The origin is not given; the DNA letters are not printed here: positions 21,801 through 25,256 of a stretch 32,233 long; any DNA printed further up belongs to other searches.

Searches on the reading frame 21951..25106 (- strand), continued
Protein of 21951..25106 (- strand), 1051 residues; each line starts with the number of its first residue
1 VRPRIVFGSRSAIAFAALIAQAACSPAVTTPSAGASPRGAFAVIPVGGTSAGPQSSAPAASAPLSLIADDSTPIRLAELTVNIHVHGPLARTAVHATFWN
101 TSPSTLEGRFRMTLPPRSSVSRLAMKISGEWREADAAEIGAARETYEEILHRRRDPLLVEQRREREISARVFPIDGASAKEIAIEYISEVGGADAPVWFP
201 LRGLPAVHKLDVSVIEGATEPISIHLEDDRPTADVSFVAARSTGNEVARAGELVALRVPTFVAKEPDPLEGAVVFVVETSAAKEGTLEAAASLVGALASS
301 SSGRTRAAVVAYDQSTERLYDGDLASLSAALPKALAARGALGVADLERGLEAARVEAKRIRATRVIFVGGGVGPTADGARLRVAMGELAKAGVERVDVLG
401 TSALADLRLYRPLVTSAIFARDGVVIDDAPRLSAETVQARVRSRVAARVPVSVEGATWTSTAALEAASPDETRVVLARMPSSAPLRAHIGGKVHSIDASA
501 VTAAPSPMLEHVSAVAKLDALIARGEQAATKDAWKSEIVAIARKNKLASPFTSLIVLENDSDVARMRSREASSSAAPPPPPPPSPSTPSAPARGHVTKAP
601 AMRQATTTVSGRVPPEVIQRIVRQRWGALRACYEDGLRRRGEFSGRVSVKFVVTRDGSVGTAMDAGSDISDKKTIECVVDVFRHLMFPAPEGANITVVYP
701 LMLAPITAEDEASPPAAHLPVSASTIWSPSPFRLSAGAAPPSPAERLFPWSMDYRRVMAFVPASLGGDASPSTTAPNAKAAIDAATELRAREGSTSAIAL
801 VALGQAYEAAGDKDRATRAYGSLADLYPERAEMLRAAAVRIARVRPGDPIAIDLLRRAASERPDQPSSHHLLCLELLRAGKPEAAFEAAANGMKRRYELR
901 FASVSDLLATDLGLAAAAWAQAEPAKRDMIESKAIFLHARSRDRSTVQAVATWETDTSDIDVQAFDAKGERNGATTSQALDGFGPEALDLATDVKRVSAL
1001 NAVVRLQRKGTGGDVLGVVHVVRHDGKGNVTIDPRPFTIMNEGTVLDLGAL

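Call 71: search_protein_families(library=pfam, alignment_id=A6, max_evalue=0.0001)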
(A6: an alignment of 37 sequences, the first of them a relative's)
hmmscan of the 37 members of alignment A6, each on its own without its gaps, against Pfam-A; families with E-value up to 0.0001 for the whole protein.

A. member 1, P0181 (1120 aa): 3 families
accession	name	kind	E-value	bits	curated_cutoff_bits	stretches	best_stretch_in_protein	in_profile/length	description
PF08487.16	VIT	-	1.9e-22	80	26.5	1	63-172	2-111/111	Vault protein inter-alpha-trypsin domain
PF13620.12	CarboxypepD_reg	-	2.6e-15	57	32.3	1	591-670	3-81/82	Carboxypeptidase regulatory-like domain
PF13715.12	CarbopepD_reg_2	-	2e-07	31.4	32.2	1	591-681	2-87/88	CarboxypepD_reg-like domain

B. families by the number of members that match (of 37 scanned): 13 families
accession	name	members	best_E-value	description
PF08487.16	VIT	37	7.2e-24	Vault protein inter-alpha-trypsin domain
PF14559.12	TPR_19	9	3e-10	Tetratricopeptide repeat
PF13432.12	TPR_16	7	1.5e-09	Tetratricopeptide repeat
PF07719.23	TPR_2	7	1.8e-08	Tetratricopeptide repeat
PF13431.12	TPR_17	5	7.2e-06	Tetratricopeptide repeat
PF13428.12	TPR_14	4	6.2e-07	Tetratricopeptide repeat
PF13620.12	CarboxypepD_reg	3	2.6e-15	Carboxypeptidase regulatory-like domain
PF13715.12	CarbopepD_reg_2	3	2e-07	CarboxypepD_reg-like domain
PF13768.12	VWA_3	3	8.5e-06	von Willebrand factor type A domain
PF13424.12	TPR_12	3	1.2e-05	Tetratricopeptide repeat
PF13174.12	TPR_6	3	3e-05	Tetratricopeptide repeat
PF00515.34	TPR_1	2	2.6e-05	Tetratricopeptide repeat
PF13519.12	VWA_2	1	3.1e-05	von Willebrand factor type A domain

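Call 72: predict_structure(alignment_id=A4)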
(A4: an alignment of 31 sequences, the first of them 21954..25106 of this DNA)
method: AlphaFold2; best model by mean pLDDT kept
length: 1051 residues; sequences in the alignment: 31
mean_pLDDT: 81.4   pTM: 0.75
mean pLDDT of the five models: 81.4, 79.7, 78.3, 77.8, 77.4
residues with pLDDT >= 90: 478; 70-90: 388; 50-70: 66; < 50: 119
segments of 3 or more residues with pLDDT < 50: 1-60, 575-599, 707-740
pLDDT, mean of each block of 10 residues (from residue 1): 37 44 33 27 29 33 77 88 94 97 85 86 94 92 85 83 76 90 95 81 89 92 93 84 75 93 87 95 89 91 87 95 91 93 93 97 94 74 93 95 77 85 89 88 90 95 87 93 91 88 94 93 70 86 91 92 89 45 35 33 69 78 84 85 85 92 91 94 91 86 65 30 30 38 68 89 77 75 93 85 95 96 88 93 94 93 88 96 97 83 85 96 97 94 87 80 84 76 78 71 85 84 92 92 86 80
secondary structure, 60 per line:
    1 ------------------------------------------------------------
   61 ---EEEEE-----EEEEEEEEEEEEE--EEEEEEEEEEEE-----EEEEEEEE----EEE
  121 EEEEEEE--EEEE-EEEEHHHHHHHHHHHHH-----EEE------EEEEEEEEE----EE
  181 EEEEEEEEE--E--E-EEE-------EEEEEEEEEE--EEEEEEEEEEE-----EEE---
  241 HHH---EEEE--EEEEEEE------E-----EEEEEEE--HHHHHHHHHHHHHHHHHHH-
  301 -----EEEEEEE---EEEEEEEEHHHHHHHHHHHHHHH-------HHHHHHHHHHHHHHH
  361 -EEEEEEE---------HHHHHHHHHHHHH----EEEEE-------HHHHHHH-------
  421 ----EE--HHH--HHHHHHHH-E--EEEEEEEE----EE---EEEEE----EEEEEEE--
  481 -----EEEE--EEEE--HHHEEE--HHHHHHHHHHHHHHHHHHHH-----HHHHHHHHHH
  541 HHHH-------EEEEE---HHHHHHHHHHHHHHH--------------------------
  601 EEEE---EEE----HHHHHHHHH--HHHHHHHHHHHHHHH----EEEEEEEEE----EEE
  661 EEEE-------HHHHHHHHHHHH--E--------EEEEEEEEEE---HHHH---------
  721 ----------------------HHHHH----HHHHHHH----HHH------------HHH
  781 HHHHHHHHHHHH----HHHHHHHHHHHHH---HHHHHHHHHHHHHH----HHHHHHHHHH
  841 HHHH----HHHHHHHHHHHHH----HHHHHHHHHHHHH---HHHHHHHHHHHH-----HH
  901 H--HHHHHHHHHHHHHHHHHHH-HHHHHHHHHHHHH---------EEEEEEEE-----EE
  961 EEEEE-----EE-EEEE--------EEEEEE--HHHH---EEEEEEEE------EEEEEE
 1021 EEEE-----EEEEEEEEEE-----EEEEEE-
elements in order (helices of 4 or more, strands of 3 or more residues): E64-68 E74-86 E89-100 E106-113 E118-127 E130-133 E135-138 H139-151 E157-159 E166-174 E179-189 E197-199 E207-216 E219-229 E235-237 E247-250 E253-259 E272-278 H281-299 E306-312 E316-323 H324-338 H346-360 E362-368 H378-390 E395-399 H407-413 H434-441 E446-453 E463-467 E472-478 E486-489 E492-495 E501-503 H506-525 H531-544 E552-556 H560-574 E601-604 E608-610 H615-623 H626-640 E645-653 E658-664 H672-683 E695-704 H708-711 H743-747 H752-758 H778-792 H797-809 H813-826 H831-844 H849-861 H866-878 H882-893 H904-922 H924-936 E946-953 E959-965 E974-977 E986-991 H994-997 E1001-1008 E1015-1024 E1030-1039 E1045-1050

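Call 74: fold_search(model_id=the predicted structure, library=pdb)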
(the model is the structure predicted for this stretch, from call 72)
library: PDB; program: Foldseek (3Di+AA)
matches with E <= 10: 1793; with E <= 0.001: 44
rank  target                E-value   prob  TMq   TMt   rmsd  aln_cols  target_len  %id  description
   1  6fpy_B                1.6e-19  1.00  0.29  0.45   9.8       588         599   14  Inter-alpha-inhibitor heavy chain 1, wild type (released 2019-02-27)
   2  6fpy_A                2.2e-19  1.00  0.29  0.44   9.6       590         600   13  Inter-alpha-inhibitor heavy chain 1, wild type (released 2019-02-27)
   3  6fpz_A                2.9e-19  1.00  0.28  0.44   9.9       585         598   14  Inter-alpha-inhibitor heavy chain 1, D298A (released 2019-02-27)
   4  9e5c_4s               1.8e-13  1.00  0.25  0.30  13.3       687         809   12  Cryo-EM structure of 96 nm repeat of microtubule doublet from T. brucei flagellum (released 2025-03-12)
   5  8s05_A                1.5e-06  1.00  0.15  0.35  12.1       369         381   13  ArnAB complex an archaeal ortholog of the Sec23/24 core motif (released 2025-10-29)
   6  5a8j                  7.9e-06  1.00  0.14  0.34  12.3       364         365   12  Crystal structure of the ArnB paralog VWA2 from Sulfolobus acidocaldarius (released 2016-06-22)
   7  9rt2_C1               1.7e-05  1.00  0.15  0.48  13.9       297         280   12  NetF - ANTXR2 structure (C4) (released 2026-02-18)
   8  9rt4_C1               3.1e-05  1.00  0.15  0.49  13.8       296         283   11  NetF - ANTXR2 local refinement focused (released 2026-02-18)
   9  6bxb_B                5.4e-05  1.00  0.13  0.25  13.4       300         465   11  Crystal structure of an extended b3 integrin P33 (released 2018-08-01)
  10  6bxf_B                1.2e-04  1.00  0.13  0.26  13.4       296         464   10  Crystal structure of an extended b3 integrin L33 (released 2018-08-01)
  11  8b6l_O                1.3e-04  1.00  0.12  0.20   8.6       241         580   10  Subtomogram average of the human Sec61-TRAP-OSTA-translocon (released 2022-12-07)
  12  6bxf_A                1.6e-04  1.00  0.13  0.27  13.5       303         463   11  Crystal structure of an extended b3 integrin L33 (released 2018-08-01)
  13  1shu                  1.7e-04  1.00  0.14  0.69   4.1       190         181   12  Crystal Structure of the von Willebrand factor A domain of human capillary morphogenesis protein 2: an anthrax toxin rec (released 2004-04-13)
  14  8chy                  2.6e-04  1.00  0.12  0.39   5.7       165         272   22  Crystal structure of an 8-repeat consensus TPR superhelix with Zinc. (released 2024-02-21)
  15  9qhc_B                2.6e-04  1.00  0.12  0.39   5.9       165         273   23  Crystal structure of 8-repeat CTPR protein with eliminated coordination sites (released 2025-10-22)
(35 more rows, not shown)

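Call 76: search_protein_families(library=pfam, proteins=[L001:9782-12967:+, L001:12974-13879:-, L001:8224-9684:+, L001:13879-14907:-], max_evalue=0.01)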
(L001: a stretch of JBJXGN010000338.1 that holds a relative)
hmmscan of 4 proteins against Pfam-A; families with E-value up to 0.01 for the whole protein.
L001:9782-12967:+ (1062 aa): 2 families
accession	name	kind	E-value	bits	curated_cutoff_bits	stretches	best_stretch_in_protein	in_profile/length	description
PF08487.16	VIT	-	1.5e-19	70.7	26.5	1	89-197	3-111/111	Vault protein inter-alpha-trypsin domain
PF13768.12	VWA_3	-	2.2e-06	28.2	27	1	281-419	2-142/155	von Willebrand factor type A domain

L001:12974-13879:- (302 aa): 1 family
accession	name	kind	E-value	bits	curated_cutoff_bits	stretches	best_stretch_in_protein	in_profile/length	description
PF03544.19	TonB_C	-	0.00046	21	24.6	1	246-302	14-77/79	Gram-negative bacterial TonB protein C-terminal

L001:8224-9684:+ (487 aa): 2 families
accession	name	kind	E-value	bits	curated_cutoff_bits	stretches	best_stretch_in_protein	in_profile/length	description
PF07995.17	GSDH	-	9.3e-26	91.3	25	1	163-420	14-280/332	Glucose / Sorbosone dehydrogenase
PF23500.1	DUF7133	-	1.7e-05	24.7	27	1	258-452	131-326/385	Domain of unknown function (DUF7133)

L001:13879-14907:- (343 aa): 0 families

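Call 85: find_encoding_contigs(protein=P0153, flank=10000, max_places=1)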
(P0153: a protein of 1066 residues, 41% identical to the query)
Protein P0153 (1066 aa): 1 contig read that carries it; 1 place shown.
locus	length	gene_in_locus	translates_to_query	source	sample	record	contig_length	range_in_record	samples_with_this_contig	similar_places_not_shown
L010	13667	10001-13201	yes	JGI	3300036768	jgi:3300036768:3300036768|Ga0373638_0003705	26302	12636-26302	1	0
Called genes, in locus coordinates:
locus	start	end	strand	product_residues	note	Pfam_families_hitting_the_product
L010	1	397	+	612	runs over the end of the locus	PF00128:Alpha-amylase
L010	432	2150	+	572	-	PF01343:Peptidase_S49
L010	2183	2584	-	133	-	PF00293:NUDIX, PF14815:NUDIX_4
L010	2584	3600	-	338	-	PF12773:DZR, PF13240:Zn_Ribbon_1 (faint), PF24463:DUF7577 (faint), PF13248:Zn_ribbon_3 (weak), PF16697:Yop-YscD_cpl (faint), PF00498:FHA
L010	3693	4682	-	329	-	PF05235:CHAD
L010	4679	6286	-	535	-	PF00753:Lactamase_B, PF12706:Lactamase_B_2, PF23023:Anti-Pycsar_Apyc1 (faint), PF22505:RNase_J_b_CASP, PF07521:RMMBL, PF17770:RNase_J_C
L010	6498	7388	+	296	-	PF00142:Fer4_NifH (faint), PF01656:CbiA, PF02374:ArsA_ATPase, PF10609:ParA (faint), PF13614:AAA_31 (weak), PF02374:ArsA_ATPase (weak)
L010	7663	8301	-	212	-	PF08279:HTH_11, PF19187:HTH_PafC (faint), PF13280:WYL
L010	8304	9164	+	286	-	PF13409:GST_N_2, PF13417:GST_N_3, PF17172:GST_N_4, PF13410:GST_C_2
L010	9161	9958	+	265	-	PF00293:NUDIX, PF21906:WHD_NrtR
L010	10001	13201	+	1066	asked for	PF08487:VIT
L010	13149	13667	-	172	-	?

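Call 86: find_encoding_contigs(protein=P0167, flank=10000, max_places=1)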
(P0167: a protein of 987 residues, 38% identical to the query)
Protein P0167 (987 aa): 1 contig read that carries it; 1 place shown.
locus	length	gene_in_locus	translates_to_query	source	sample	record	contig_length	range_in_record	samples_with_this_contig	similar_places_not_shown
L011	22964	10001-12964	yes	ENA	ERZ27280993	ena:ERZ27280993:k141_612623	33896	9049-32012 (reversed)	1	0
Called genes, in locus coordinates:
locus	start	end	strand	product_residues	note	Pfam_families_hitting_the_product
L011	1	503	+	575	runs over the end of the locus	PF01343:Peptidase_S49, PF01972:SDH_protease (weak), PF01343:Peptidase_S49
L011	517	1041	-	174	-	-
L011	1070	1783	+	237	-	PF03824:NicO (weak)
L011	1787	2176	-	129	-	PF00293:NUDIX, PF14815:NUDIX_4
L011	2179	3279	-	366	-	PF12773:DZR (faint), PF13240:Zn_Ribbon_1 (faint), PF13248:Zn_ribbon_3 (faint), PF24463:DUF7577 (faint), PF16697:Yop-YscD_cpl (faint), PF00498:FHA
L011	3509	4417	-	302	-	PF05235:CHAD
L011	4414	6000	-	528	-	PF00753:Lactamase_B, PF12706:Lactamase_B_2, PF23023:Anti-Pycsar_Apyc1 (faint), PF22505:RNase_J_b_CASP, PF07521:RMMBL, PF17770:RNase_J_C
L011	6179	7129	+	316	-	PF00142:Fer4_NifH (weak), PF01656:CbiA, PF02374:ArsA_ATPase, PF10609:ParA (faint), PF13614:AAA_31 (weak)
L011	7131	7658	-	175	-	-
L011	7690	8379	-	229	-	PF08279:HTH_11, PF13280:WYL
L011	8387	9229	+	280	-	PF13409:GST_N_2, PF13417:GST_N_3, PF13410:GST_C_2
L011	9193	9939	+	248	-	PF00293:NUDIX, PF21906:WHD_NrtR (weak)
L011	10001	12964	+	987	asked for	PF08487:VIT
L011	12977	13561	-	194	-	PF00081:Sod_Fe_N, PF02777:Sod_Fe_C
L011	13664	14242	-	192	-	-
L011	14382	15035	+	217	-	PF13489:Methyltransf_23, PF08241:Methyltransf_11, PF08242:Methyltransf_12, PF13649:Methyltransf_25, PF13847:Methyltransf_31 (weak)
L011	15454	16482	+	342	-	-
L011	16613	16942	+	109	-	-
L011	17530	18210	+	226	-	-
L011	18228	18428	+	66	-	-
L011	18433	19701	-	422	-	PF20703:nSTAND1, PF05621:TniB (faint), PF07693:KAP_NTPase (faint), PF13191:AAA_16, PF13401:AAA_22, PF00004:AAA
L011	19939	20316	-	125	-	-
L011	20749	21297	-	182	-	-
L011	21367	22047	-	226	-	-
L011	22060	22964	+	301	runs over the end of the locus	-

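Call 87: find_encoding_contigs(protein=P0161, flank=10000, max_places=1)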
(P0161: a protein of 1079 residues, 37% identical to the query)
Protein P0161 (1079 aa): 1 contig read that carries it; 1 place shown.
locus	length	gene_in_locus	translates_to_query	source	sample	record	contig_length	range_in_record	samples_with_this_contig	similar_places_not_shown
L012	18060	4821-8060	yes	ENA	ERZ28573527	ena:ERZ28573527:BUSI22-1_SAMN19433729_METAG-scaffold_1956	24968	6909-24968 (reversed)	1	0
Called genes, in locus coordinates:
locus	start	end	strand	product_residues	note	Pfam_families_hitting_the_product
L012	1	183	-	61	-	?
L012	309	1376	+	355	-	-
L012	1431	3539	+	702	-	-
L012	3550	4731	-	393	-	PF00144:Beta-lactamase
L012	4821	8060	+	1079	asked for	PF08487:VIT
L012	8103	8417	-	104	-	-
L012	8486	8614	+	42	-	-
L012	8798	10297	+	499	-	PF03583:LIP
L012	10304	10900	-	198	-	-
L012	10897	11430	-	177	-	PF04542:Sigma70_r2, PF08281:Sigma70_r4_2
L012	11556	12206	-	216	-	PF08843:AbiEii (weak)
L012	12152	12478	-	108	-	PF21956:DUF6922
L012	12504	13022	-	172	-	-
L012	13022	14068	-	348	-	-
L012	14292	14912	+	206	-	PF01209:Ubie_methyltran, PF13489:Methyltransf_23, PF08241:Methyltransf_11, PF08242:Methyltransf_12, PF13649:Methyltransf_25, PF20922:Anamorsin_N (weak), PF13847:Methyltransf_31 (weak)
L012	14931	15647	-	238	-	-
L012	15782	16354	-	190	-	PF16267:DUF4920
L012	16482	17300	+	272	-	-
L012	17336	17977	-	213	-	PF13505:OMP_b-brl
